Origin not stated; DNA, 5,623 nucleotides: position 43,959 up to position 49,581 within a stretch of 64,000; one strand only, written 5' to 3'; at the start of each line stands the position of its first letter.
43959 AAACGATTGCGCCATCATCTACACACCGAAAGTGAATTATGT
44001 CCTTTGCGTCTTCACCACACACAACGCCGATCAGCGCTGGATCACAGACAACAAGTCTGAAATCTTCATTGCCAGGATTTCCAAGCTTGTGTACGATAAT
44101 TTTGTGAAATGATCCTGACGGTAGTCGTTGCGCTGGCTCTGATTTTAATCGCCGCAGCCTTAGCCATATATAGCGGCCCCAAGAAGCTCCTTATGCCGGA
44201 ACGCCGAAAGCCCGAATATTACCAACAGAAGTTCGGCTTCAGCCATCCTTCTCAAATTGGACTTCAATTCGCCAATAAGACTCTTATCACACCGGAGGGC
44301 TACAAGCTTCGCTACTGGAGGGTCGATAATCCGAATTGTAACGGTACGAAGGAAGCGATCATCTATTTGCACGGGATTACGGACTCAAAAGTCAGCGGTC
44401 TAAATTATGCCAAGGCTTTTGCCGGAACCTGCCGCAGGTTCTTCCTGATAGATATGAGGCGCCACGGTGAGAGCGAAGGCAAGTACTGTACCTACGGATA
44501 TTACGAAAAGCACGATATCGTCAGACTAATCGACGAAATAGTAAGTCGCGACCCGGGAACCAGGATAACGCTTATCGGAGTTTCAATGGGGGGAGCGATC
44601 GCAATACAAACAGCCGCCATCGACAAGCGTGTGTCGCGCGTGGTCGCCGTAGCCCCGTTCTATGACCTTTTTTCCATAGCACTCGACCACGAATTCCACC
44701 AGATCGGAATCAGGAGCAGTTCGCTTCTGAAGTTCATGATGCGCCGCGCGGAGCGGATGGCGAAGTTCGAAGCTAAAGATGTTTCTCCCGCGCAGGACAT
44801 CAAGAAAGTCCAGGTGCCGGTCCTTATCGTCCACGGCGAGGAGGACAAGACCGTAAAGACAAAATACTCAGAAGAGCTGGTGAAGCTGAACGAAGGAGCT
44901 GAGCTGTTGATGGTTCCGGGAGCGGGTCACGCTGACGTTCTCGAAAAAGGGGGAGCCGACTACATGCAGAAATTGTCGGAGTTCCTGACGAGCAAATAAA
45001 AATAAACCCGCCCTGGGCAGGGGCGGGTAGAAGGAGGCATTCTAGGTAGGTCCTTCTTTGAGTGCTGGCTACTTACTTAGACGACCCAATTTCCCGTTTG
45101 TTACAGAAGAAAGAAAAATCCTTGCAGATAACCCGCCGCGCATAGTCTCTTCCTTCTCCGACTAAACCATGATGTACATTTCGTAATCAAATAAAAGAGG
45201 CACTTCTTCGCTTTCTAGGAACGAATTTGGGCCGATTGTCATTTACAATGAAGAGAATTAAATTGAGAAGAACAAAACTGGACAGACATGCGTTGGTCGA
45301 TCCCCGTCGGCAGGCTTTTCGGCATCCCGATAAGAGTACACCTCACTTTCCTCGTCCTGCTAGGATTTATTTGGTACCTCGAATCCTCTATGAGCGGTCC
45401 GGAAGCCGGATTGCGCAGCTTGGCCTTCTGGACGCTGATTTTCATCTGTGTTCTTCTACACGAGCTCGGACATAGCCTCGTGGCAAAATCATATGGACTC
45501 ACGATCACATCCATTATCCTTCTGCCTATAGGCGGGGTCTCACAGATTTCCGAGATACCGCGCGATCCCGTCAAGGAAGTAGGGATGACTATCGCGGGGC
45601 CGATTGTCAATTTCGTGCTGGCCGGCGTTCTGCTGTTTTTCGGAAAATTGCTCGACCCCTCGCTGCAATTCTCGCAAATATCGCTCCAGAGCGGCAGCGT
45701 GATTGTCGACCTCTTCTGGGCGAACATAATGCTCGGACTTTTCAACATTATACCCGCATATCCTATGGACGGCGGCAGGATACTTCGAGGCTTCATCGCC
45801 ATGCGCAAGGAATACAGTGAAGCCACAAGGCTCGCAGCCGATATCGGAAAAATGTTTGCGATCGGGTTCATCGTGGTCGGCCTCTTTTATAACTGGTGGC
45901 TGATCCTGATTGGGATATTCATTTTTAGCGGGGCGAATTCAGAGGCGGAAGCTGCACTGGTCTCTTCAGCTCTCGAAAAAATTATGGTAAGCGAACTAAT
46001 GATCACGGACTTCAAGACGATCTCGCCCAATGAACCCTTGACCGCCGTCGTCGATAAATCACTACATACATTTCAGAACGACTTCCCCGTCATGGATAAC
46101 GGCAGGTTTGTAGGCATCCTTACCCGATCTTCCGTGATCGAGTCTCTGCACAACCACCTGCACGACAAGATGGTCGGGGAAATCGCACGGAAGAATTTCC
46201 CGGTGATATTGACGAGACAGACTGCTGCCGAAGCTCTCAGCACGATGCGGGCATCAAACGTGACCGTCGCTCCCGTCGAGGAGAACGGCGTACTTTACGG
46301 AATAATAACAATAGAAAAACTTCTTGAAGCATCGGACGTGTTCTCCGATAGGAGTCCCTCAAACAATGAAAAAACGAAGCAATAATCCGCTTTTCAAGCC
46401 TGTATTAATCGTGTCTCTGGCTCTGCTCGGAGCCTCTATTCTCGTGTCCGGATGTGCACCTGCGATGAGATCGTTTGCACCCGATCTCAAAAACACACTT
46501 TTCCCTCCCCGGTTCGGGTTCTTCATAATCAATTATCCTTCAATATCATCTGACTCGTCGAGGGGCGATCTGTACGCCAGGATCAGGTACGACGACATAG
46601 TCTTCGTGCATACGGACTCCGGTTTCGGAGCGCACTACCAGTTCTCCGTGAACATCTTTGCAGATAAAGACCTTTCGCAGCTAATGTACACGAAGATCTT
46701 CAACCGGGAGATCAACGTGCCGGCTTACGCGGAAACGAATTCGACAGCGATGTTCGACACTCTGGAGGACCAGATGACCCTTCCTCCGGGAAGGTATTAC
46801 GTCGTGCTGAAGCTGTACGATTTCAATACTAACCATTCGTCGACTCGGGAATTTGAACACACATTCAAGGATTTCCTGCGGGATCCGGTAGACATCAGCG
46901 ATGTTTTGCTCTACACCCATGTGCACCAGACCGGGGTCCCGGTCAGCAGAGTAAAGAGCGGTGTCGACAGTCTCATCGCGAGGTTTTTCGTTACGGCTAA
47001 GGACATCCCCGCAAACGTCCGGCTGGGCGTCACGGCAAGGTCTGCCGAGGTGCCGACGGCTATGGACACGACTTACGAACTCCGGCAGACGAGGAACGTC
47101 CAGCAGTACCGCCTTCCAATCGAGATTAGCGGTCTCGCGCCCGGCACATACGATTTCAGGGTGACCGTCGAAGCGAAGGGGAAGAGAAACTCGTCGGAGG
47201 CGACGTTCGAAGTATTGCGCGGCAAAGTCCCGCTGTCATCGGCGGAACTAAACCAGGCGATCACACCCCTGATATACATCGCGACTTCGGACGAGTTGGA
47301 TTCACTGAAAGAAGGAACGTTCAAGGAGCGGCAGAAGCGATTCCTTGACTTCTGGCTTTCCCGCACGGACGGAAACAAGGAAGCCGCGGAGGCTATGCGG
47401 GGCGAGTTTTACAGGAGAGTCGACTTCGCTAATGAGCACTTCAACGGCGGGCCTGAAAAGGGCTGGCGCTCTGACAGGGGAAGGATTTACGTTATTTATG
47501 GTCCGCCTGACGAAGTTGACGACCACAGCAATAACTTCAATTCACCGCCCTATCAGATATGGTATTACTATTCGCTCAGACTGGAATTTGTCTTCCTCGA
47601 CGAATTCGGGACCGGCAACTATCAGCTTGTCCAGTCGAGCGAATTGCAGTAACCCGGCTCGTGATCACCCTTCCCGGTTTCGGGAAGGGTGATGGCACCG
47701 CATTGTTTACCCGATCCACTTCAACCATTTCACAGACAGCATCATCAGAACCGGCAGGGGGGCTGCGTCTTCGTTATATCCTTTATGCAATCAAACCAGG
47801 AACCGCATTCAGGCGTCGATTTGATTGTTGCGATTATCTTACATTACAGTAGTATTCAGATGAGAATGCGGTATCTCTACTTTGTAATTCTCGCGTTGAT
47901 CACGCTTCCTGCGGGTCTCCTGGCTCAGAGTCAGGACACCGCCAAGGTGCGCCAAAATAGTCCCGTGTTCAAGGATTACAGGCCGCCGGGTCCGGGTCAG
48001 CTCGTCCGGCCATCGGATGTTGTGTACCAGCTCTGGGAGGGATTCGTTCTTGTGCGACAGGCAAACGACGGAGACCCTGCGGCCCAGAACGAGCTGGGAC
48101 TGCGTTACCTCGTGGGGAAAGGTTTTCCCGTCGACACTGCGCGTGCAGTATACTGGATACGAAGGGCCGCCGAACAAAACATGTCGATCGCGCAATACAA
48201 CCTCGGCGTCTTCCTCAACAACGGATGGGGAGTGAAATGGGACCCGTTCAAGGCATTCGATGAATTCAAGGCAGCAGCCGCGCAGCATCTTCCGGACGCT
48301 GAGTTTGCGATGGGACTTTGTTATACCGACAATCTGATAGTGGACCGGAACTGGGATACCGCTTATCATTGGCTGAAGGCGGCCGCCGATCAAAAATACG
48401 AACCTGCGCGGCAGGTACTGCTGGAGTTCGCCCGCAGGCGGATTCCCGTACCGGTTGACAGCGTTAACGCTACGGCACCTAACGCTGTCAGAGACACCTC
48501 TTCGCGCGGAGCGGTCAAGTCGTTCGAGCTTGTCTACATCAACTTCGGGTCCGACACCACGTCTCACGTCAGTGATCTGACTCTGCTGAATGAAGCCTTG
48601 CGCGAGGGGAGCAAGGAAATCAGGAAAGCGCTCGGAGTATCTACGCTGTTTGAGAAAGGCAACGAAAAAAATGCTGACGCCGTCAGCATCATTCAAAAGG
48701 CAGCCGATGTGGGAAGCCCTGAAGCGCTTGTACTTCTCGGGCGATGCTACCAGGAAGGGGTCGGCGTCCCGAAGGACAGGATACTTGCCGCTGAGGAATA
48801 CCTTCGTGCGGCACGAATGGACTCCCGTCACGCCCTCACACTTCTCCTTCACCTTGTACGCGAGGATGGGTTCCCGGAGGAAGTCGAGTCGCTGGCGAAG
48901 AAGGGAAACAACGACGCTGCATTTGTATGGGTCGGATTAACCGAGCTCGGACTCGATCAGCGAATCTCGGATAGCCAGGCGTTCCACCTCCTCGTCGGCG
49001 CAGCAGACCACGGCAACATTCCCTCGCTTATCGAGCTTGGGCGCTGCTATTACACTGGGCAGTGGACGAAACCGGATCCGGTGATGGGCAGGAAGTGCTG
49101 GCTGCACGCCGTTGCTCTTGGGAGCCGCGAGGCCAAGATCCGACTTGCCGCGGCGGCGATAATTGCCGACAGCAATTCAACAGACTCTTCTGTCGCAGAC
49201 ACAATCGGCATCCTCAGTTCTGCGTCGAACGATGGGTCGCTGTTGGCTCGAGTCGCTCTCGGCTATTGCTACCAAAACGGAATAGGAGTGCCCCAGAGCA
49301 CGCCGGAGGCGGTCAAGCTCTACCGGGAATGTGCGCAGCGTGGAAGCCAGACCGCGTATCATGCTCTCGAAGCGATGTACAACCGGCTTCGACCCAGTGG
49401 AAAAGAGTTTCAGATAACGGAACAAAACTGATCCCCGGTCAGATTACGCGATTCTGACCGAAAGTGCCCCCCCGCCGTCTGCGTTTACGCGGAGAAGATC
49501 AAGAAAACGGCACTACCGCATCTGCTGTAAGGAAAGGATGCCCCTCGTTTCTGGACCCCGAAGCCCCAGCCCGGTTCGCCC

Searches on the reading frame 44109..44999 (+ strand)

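Call 34: search_protein_families(library=pfam, proteins=[window:44109-44999:+], max_evalue=0.001)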
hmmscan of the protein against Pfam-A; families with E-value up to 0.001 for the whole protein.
window:44109-44999:+ (296 aa): 17 families
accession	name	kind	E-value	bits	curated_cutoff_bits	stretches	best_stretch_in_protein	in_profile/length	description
PF00561.26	Abhydrolase_1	-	3e-20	73.4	25.8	2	83-190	2-103/245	alpha/beta hydrolase fold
PF12146.15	Hydrolase_4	-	6.9e-19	68.5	27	1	81-187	4-113/239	Serine aminopeptidase, S33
PF12697.13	Abhydrolase_6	-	1.2e-14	55.9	26.3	1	84-278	1-207/217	Alpha/beta hydrolase family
PF00326.27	Peptidase_S9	-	9.8e-11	42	22.6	1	129-293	40-206/213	Prolyl oligopeptidase family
PF01738.24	DLH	-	3.3e-08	33.8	21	1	150-284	96-196/217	Dienelactone hydrolase family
PF20434.5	BD-FAE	-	3.4e-08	33.7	26.8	1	172-258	130-212/215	BD-FAE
PF02129.25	Peptidase_S15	-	1.2e-07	32.1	23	0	222-271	209-258/262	X-Pro dipeptidyl-peptidase (S15 family)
PF05448.18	AXE1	-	3.5e-06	26.4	21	1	136-190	159-215/321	Acetyl xylan esterase (AXE1)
PF02230.22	Abhydrolase_2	-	1.4e-05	25.5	23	0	149-185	103-140/217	Phospholipase/Carboxylesterase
PF08840.17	BAAT_C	-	3.1e-05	24.6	20.9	1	150-274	21-158/210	BAAT / Acyl-CoA thioester hydrolase C terminal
PF20408.4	Abhydrolase_11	-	6.7e-05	23.1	27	0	228-275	120-166/193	Alpha/beta hydrolase domain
PF07859.19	Abhydrolase_3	-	7.8e-05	23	25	1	150-275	70-207/210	alpha/beta hydrolase fold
PF08386.16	Abhydrolase_4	-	0.00013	22.4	21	1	224-293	22-91/103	TAP-like protein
PF03959.19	FSH1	-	0.0003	21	21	1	220-271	145-197/211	Serine hydrolase (FSH1)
PF06821.19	Ser_hydrolase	-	0.00039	20.8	22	1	151-277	55-156/172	Serine hydrolase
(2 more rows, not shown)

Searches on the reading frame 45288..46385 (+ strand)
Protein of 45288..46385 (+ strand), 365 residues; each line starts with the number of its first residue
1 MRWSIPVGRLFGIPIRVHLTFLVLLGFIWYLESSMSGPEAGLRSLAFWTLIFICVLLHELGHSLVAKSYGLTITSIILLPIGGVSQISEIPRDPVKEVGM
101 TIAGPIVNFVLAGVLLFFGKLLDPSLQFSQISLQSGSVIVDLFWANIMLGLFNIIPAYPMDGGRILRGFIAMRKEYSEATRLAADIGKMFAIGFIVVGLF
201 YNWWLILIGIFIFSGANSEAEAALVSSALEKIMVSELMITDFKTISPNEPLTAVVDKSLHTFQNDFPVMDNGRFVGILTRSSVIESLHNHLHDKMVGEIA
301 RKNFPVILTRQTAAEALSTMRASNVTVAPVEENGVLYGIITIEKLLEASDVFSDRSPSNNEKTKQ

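Call 34: search_protein_families(library=pfam, proteins=[window:45288-46385:+], max_evalue=0.001)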
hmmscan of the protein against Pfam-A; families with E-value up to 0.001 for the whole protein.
window:45288-46385:+ (365 aa): 2 families
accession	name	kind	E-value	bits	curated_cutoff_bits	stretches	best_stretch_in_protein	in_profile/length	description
PF02163.28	Peptidase_M50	-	1.3e-22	80.7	27.2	2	47-119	2-100/221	Peptidase family M50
PF00571.33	CBS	-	9.8e-19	67.9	24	2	234-288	1-56/57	CBS domain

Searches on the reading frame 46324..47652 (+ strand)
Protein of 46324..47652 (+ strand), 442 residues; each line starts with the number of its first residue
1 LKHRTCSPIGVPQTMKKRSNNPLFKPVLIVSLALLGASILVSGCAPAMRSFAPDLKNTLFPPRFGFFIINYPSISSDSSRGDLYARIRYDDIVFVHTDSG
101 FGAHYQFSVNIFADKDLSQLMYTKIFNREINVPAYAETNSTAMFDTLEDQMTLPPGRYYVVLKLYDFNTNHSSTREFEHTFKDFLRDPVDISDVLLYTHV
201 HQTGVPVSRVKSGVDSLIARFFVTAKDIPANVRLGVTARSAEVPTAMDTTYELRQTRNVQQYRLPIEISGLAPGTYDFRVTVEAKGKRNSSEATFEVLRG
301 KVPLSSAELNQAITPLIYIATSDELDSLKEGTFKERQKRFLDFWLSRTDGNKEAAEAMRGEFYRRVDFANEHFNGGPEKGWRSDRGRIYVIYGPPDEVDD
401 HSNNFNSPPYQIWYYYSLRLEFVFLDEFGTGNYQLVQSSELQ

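Call 34: search_protein_families(library=pfam, proteins=[window:46324-47652:+], max_evalue=0.001)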
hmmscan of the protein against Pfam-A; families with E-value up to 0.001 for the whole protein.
window:46324-47652:+ (442 aa): 1 family
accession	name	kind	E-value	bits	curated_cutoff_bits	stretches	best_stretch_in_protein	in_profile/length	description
PF20094.4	GWxTD_dom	-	6.4e-22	78.6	26.9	1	295-440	17-158/172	GWxTD domain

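Call 53: search_protein_families(library=ncbifam, proteins=[window:46324-47652:+], max_evalue=0.001)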
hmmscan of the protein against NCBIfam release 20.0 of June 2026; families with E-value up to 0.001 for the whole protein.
window:46324-47652:+ (442 aa): 1 family
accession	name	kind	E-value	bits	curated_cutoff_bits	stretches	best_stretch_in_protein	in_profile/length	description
TIGR04514.1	GWxTD_dom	domain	6.5e-30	103.8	28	1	312-416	2-105/105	GWxTD domain-containing protein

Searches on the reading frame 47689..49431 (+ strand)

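Call 34: search_protein_families(library=pfam, proteins=[window:47689-49431:+], max_evalue=0.001)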
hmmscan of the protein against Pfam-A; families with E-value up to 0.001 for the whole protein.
window:47689-49431:+ (580 aa): 1 family
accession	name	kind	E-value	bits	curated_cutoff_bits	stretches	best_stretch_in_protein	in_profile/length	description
PF08238.18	Sel1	-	1e-38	130.8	30.7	3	130-164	1-35/36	Sel1 repeat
